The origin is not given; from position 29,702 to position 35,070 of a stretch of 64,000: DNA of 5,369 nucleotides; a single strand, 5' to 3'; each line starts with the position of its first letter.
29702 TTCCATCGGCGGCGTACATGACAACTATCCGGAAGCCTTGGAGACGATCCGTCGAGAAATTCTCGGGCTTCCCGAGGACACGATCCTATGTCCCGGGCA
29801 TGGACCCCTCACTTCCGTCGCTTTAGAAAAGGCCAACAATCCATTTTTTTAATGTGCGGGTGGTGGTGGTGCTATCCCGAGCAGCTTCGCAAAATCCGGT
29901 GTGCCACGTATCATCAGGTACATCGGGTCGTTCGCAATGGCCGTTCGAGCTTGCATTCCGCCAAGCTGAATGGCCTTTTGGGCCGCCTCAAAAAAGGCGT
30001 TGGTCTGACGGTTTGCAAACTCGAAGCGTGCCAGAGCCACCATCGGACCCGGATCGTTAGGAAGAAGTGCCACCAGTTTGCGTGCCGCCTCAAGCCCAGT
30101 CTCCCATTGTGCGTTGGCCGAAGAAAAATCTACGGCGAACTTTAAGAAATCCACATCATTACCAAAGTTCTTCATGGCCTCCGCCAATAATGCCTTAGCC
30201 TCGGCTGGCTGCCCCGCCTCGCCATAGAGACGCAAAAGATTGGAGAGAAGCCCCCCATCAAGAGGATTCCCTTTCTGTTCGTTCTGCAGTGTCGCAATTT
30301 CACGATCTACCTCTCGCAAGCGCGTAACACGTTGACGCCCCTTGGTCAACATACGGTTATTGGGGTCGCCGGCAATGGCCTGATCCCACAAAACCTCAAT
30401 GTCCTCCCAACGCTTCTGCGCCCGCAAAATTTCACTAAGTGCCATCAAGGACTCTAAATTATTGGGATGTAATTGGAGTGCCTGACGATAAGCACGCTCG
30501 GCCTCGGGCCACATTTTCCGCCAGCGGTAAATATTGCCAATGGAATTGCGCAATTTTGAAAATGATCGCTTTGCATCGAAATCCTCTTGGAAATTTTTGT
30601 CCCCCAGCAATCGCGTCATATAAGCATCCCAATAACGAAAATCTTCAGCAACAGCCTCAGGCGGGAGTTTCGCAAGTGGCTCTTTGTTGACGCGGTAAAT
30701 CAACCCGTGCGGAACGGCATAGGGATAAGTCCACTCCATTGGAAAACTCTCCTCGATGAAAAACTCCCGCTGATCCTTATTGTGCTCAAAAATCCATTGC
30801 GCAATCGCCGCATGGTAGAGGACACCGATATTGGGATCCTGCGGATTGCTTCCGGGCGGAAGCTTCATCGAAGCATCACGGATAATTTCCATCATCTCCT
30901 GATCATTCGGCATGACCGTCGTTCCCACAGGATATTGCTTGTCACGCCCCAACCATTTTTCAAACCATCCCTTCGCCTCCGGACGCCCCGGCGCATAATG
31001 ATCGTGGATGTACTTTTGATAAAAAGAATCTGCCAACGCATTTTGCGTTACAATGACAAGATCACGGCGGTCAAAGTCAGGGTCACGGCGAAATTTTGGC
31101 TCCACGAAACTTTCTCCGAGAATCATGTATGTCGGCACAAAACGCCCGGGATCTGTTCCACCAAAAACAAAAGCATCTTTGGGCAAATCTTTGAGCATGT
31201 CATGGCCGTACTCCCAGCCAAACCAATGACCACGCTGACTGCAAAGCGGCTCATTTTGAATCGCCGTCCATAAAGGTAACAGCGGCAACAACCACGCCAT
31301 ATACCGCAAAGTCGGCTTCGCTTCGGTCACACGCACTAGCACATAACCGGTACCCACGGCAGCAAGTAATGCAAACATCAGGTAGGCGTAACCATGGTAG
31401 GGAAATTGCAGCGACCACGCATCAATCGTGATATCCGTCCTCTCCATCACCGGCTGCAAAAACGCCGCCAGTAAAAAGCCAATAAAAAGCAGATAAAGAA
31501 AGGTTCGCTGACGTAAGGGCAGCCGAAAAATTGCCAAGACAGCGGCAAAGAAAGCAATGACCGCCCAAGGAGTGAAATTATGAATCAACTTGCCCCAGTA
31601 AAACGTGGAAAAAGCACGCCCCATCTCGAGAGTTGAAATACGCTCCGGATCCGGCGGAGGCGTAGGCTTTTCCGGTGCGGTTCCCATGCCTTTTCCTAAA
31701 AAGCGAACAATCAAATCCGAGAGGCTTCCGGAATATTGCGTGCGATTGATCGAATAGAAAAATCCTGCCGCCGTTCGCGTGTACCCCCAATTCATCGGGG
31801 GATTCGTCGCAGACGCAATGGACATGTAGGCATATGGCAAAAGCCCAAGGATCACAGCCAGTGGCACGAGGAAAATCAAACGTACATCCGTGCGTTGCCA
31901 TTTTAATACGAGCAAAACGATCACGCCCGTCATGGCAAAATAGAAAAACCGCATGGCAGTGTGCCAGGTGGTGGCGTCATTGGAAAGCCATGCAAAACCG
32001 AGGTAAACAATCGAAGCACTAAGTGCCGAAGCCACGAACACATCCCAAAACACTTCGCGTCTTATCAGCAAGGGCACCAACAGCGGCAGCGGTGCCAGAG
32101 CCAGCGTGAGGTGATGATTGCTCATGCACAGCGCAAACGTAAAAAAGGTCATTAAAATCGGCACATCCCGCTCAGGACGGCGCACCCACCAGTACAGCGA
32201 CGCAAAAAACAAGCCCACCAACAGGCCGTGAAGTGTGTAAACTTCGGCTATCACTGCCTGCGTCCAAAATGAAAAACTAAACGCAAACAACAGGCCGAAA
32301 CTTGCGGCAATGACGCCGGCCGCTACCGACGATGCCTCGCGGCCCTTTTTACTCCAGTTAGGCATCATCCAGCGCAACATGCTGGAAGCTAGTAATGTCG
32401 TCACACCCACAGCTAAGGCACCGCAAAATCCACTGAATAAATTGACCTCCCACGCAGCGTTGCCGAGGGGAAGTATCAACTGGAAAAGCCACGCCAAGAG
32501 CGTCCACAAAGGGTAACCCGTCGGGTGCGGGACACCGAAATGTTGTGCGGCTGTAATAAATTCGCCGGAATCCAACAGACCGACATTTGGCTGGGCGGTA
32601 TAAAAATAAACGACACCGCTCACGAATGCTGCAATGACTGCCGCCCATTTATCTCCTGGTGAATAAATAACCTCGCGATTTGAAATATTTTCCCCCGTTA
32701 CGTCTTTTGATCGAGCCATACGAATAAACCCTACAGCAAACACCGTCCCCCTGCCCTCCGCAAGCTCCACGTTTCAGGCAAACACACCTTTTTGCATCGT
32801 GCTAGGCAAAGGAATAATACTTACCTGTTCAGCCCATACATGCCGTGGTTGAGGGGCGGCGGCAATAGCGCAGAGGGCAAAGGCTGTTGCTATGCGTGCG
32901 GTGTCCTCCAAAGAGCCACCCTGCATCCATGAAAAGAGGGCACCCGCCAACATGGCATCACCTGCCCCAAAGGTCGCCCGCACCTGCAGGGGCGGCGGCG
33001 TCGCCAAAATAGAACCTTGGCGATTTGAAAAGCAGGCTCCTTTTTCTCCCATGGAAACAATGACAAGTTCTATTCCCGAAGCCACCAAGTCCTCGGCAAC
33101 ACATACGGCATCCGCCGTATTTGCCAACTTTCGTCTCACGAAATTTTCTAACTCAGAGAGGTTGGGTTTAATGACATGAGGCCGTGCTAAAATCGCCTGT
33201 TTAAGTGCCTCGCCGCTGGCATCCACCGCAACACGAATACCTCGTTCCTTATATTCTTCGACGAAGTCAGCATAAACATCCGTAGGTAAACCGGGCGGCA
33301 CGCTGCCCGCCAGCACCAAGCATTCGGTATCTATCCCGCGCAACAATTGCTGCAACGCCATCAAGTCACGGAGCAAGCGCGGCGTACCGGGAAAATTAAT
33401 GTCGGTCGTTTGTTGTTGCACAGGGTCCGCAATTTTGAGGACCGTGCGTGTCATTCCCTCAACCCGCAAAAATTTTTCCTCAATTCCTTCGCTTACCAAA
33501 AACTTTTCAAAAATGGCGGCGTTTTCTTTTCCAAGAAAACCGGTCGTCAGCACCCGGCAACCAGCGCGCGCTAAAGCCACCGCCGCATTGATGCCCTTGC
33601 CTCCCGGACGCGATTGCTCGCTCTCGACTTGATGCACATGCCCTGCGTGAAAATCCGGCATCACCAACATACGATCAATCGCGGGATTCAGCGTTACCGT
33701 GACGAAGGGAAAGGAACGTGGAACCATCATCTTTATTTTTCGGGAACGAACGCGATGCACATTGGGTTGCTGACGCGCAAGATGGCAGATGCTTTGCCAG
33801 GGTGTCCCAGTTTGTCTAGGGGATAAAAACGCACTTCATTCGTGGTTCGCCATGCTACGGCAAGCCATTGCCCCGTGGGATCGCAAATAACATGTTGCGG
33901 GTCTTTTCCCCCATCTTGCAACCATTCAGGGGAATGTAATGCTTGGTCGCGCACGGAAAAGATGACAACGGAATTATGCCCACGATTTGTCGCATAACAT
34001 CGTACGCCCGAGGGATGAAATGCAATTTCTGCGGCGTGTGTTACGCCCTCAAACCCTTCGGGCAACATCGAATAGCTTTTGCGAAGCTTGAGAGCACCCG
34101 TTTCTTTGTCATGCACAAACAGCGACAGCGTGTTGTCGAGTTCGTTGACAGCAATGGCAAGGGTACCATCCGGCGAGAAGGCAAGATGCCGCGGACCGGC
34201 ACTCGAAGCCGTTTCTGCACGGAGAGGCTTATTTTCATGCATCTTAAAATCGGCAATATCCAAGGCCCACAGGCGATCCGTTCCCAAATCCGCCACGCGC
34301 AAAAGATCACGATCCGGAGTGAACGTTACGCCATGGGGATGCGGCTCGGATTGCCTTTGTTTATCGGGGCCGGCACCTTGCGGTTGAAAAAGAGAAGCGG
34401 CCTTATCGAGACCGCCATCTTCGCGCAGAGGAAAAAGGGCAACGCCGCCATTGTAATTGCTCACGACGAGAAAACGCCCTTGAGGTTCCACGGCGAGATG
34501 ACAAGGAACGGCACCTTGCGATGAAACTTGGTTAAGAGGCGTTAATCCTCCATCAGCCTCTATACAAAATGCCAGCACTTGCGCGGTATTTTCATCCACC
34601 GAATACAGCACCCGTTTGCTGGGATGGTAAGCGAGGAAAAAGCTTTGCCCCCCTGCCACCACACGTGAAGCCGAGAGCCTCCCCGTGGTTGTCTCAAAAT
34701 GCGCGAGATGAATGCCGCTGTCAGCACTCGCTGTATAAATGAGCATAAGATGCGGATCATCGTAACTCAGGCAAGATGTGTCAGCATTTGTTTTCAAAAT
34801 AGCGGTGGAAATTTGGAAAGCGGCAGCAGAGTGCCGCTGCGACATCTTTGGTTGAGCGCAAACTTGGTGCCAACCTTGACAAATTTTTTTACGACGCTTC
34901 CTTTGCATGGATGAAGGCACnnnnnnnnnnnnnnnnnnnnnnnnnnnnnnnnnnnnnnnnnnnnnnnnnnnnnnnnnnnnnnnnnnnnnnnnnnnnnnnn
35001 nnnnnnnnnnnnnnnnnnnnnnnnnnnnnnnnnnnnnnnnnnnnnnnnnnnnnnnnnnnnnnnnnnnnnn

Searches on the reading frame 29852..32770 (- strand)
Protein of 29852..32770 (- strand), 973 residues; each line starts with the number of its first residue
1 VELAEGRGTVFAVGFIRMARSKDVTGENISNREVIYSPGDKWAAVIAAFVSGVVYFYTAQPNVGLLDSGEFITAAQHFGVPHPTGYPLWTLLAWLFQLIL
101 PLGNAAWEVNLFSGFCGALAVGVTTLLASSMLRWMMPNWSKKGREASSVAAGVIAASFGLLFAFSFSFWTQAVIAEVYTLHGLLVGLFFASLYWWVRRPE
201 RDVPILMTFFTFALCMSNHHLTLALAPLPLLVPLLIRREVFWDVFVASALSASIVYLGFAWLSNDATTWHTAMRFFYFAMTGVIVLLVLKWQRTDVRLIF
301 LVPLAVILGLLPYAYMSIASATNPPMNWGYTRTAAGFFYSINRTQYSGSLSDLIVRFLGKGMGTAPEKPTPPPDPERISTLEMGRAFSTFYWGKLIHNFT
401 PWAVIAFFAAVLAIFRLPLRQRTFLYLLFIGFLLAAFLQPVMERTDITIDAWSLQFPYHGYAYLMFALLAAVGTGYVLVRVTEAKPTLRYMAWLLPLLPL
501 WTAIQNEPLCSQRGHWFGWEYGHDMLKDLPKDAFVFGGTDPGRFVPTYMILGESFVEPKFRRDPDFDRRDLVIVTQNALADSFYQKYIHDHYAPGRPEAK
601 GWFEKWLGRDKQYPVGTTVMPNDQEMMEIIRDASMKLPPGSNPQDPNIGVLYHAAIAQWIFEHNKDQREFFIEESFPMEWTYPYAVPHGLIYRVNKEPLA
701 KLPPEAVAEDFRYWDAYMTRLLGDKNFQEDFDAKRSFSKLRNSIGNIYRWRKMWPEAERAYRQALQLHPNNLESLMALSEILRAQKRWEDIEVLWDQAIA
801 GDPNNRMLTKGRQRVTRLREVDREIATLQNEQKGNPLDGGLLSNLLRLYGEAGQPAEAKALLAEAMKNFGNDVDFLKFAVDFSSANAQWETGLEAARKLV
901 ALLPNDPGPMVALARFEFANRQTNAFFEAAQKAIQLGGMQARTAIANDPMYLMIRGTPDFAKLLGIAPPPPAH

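Call 9: search_protein_families(library=pfam, proteins=[window:29852-32770:-], max_evalue=0.001)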
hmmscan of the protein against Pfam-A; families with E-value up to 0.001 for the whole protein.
window:29852-32770:- (973 aa): 9 families
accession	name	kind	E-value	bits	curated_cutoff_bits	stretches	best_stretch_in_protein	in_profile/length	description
PF11028.14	TMEM260-like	-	5.2e-31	108.2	24.2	1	67-232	1-169/179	Protein O-mannosyl-transferase TMEM260-like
PF13428.12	TPR_14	-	4.5e-11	42.7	23.5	0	744-780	7-43/44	Tetratricopeptide repeat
PF13424.12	TPR_12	-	8.4e-08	32.7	30.1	1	740-792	5-65/77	Tetratricopeptide repeat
PF14559.12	TPR_19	-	1.9e-07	31.8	25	1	755-800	8-53/68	Tetratricopeptide repeat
PF07719.23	TPR_2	-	1.5e-06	28.3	27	1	743-771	6-34/34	Tetratricopeptide repeat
PF00515.34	TPR_1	-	2.5e-06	27.5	27.8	1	740-771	3-34/34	Tetratricopeptide repeat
PF13431.12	TPR_17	-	1.3e-05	25.5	24.4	0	760-791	1-32/34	Tetratricopeptide repeat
PF13374.12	TPR_10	-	1.9e-05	24.9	27.5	0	741-768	5-32/42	Tetratricopeptide repeat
PF13432.12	TPR_16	-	0.00051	20.9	32.7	0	754-790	13-49/65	Tetratricopeptide repeat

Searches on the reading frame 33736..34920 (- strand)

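Call 9: search_protein_families(library=pfam, proteins=[window:33736-34920:-], max_evalue=0.001)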
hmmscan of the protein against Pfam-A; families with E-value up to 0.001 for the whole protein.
window:33736-34920:- (395 aa): 3 families
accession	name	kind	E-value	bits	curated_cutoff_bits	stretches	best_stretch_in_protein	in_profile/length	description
PF10282.15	Lactonase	-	4.8e-79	266.5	21.7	1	62-391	7-344/344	Lactonase, 7-bladed beta-propeller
PF25174.1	Beta-prop_THOC3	-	5.5e-07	29.3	305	0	237-356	85-189/272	THOC3 beta-propeller domain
PF00400.38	WD40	-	0.00044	21.1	27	0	241-267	12-37/39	WD domain, G-beta repeat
